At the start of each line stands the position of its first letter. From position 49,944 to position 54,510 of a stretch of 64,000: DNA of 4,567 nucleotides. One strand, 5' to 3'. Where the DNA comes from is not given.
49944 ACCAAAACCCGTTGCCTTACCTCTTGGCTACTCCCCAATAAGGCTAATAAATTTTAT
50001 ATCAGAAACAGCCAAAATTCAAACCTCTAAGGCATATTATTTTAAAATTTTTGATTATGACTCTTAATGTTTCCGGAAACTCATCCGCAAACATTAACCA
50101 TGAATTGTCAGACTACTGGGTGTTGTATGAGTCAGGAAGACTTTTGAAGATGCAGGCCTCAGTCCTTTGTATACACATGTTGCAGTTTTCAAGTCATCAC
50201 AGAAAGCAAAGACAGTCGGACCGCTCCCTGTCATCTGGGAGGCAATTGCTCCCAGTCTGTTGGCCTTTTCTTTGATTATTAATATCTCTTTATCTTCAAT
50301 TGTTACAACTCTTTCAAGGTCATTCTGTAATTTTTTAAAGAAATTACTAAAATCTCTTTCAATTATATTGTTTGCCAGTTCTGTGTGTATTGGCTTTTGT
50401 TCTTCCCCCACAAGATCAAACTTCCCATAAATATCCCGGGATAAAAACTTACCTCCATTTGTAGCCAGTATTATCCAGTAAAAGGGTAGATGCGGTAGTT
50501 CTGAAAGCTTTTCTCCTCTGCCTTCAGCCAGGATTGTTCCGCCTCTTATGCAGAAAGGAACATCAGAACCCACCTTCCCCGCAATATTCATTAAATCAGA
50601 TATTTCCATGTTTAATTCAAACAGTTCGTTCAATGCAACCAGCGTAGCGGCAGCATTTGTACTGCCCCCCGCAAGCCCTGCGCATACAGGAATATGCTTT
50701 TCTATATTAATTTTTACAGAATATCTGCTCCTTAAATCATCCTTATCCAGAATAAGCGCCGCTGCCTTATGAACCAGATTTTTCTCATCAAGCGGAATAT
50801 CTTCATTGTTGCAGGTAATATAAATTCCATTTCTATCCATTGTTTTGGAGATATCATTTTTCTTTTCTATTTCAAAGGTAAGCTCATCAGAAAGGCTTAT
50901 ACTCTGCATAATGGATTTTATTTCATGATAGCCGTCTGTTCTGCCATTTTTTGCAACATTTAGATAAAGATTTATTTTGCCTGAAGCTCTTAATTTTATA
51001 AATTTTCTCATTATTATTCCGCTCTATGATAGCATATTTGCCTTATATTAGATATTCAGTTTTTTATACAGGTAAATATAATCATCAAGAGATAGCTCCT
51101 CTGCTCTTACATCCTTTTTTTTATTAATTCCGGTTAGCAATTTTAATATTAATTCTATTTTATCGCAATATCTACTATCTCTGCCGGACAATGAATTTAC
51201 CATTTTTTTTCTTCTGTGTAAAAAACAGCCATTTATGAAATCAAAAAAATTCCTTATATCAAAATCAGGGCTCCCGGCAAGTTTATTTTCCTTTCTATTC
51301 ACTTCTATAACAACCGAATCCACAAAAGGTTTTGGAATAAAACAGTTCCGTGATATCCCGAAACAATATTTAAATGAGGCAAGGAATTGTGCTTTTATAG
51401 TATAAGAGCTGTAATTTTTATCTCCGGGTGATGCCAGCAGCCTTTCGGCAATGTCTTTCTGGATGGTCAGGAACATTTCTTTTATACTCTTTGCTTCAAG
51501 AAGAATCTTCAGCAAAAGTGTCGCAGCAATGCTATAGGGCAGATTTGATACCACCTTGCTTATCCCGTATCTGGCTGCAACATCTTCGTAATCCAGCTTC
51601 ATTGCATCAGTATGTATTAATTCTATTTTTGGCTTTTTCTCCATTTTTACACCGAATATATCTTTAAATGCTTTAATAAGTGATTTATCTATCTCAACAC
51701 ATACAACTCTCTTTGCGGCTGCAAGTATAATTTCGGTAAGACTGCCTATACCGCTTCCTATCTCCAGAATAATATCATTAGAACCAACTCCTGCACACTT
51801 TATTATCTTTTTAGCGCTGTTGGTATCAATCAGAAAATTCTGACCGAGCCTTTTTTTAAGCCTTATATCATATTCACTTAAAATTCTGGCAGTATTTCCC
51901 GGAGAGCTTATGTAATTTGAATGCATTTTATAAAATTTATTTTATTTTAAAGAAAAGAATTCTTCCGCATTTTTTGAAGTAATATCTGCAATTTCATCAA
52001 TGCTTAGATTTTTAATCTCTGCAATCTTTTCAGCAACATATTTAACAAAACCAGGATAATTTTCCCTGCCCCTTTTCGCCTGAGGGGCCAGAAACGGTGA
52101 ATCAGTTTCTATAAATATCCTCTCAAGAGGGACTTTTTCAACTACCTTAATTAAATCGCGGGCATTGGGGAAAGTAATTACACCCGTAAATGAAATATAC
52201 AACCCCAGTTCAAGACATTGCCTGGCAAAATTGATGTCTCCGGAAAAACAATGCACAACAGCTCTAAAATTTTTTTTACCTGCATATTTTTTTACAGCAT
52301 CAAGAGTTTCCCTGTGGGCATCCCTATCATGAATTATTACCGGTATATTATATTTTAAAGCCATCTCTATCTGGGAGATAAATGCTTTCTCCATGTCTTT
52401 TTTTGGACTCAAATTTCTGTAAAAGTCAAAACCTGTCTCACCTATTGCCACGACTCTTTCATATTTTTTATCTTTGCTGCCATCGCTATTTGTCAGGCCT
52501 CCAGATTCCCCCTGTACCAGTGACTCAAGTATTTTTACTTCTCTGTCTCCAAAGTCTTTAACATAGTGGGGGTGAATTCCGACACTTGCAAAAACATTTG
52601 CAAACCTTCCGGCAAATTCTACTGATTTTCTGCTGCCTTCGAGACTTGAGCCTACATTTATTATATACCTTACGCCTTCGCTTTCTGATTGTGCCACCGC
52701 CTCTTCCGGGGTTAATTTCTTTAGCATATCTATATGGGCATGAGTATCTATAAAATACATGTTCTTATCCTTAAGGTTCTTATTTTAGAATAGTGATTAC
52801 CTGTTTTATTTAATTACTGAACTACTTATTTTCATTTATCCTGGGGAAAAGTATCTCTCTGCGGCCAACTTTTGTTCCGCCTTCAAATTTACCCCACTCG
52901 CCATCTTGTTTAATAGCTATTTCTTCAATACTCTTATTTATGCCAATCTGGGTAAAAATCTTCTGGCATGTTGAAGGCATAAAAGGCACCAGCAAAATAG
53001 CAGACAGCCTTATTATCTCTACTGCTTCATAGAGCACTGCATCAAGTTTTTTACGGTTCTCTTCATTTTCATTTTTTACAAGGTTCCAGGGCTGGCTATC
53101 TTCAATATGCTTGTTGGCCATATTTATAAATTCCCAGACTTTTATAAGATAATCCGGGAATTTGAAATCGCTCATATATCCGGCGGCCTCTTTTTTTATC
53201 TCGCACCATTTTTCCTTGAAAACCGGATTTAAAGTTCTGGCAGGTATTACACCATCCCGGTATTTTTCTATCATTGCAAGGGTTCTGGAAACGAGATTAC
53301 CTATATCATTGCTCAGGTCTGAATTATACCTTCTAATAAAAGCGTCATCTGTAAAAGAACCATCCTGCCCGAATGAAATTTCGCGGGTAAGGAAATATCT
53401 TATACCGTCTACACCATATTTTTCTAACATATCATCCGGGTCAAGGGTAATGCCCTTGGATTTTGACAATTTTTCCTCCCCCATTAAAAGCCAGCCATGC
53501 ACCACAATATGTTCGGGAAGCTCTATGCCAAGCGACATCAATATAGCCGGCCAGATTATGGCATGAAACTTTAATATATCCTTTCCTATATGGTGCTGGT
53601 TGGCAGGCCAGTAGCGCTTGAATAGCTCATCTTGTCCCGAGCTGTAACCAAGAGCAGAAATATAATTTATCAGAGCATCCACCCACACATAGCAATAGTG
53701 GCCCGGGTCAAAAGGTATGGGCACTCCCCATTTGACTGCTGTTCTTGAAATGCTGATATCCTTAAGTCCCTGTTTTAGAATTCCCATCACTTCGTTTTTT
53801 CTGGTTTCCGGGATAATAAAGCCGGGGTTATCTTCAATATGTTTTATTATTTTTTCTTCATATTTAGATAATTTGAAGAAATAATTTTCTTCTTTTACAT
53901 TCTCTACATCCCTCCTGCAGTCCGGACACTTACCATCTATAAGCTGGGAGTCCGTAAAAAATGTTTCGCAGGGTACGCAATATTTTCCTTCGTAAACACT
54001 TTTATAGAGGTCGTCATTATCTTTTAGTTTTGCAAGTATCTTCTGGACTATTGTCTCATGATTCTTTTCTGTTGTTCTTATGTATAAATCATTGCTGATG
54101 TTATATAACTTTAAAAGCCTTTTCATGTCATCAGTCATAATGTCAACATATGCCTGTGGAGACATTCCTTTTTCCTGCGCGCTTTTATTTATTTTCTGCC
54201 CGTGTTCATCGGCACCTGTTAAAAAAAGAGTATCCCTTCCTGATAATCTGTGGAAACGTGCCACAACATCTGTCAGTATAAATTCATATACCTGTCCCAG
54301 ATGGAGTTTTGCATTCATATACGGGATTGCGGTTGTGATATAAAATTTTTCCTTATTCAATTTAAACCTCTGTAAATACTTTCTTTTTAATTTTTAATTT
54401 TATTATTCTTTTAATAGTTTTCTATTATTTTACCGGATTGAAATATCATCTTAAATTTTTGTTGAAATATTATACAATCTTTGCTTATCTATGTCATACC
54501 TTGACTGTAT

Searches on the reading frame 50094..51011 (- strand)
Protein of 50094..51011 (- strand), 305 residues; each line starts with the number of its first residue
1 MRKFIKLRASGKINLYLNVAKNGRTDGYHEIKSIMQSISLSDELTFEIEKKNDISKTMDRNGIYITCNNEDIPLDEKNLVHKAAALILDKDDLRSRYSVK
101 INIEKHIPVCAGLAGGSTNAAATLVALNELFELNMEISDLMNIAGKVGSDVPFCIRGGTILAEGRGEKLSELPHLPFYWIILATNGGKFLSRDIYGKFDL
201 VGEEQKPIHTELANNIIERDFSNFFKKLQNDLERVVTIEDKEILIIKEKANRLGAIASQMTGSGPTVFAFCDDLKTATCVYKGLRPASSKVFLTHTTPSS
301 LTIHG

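Call 41: search_protein_families(library=pfam, proteins=[window:50094-51011:-], max_evalue=0.00001)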
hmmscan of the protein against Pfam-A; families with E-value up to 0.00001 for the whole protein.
window:50094-51011:- (305 aa): 3 families
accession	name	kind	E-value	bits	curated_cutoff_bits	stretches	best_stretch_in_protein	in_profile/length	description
PF00288.32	GHMP_kinases_N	-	4.7e-16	59.2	22.3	1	78-158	1-87/87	GHMP kinases N terminal domain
PF08544.19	GHMP_kinases_C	-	4.2e-11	43.5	21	1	215-278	4-73/85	GHMP kinases C terminal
PF22700.2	MVD-like_N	-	1.7e-06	28.2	27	1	34-146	22-130/157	Diphosphomevalonate decarboxylase-like N-terminal domain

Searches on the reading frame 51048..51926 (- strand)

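Call 41: search_protein_families(library=pfam, proteins=[window:51048-51926:-], max_evalue=0.00001)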
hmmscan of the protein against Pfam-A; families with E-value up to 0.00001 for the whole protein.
window:51048-51926:- (292 aa): 1 family
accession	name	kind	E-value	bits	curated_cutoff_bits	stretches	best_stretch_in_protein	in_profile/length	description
PF00398.26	RrnaAD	-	2.6e-48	164.8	24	1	23-247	4-224/263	Ribosomal RNA adenine dimethylase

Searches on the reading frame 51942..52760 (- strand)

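Call 41: search_protein_families(library=pfam, proteins=[window:51942-52760:-], max_evalue=0.00001)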
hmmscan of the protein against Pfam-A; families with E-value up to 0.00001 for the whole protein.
window:51942-52760:- (272 aa): 1 family
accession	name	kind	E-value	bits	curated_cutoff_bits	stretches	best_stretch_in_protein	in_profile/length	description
PF01026.27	TatD_DNase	-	2.1e-77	260.4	27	1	4-270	1-253/253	TatD related DNase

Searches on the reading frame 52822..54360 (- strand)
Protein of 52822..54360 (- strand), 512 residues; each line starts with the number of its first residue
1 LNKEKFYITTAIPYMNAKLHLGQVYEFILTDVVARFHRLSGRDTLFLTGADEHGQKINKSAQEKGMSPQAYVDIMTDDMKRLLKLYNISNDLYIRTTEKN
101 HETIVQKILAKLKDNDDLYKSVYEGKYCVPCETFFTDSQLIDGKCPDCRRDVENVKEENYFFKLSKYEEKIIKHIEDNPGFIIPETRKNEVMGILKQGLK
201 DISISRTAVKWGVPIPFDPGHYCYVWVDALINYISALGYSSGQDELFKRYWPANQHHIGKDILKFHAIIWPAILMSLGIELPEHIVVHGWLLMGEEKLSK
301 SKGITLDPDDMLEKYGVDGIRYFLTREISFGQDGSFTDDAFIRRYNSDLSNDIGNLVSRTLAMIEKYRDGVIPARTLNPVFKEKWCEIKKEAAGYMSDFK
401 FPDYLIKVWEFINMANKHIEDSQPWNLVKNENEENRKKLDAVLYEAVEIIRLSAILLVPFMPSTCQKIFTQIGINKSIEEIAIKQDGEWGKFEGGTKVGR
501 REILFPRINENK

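Call 41: search_protein_families(library=pfam, proteins=[window:52822-54360:-], max_evalue=0.00001)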
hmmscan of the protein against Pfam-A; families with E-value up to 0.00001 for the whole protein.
window:52822-54360:- (512 aa): 5 families
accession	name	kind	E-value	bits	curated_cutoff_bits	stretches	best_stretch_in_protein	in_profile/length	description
PF09334.17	tRNA-synt_1g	-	1e-114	383.8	20.1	2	155-361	178-391/391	tRNA synthetases class I (M)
PF00133.28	tRNA-synt_1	-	4.7e-30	105.1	22.7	2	2-217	21-245/414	tRNA synthetases class I (I, L, M and V)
PF01406.26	tRNA-synt_1e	-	1.7e-10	41.2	27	0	17-121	21-124/301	tRNA synthetases class I (C) catalytic domain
PF19303.5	Anticodon_3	-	2.5e-06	27.9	23.5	1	414-511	47-138/152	Anticodon binding domain of methionyl tRNA ligase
PF08264.19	Anticodon_1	-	2.6e-06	27.8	25.1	1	387-479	10-100/148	Anticodon-binding domain of tRNA ligase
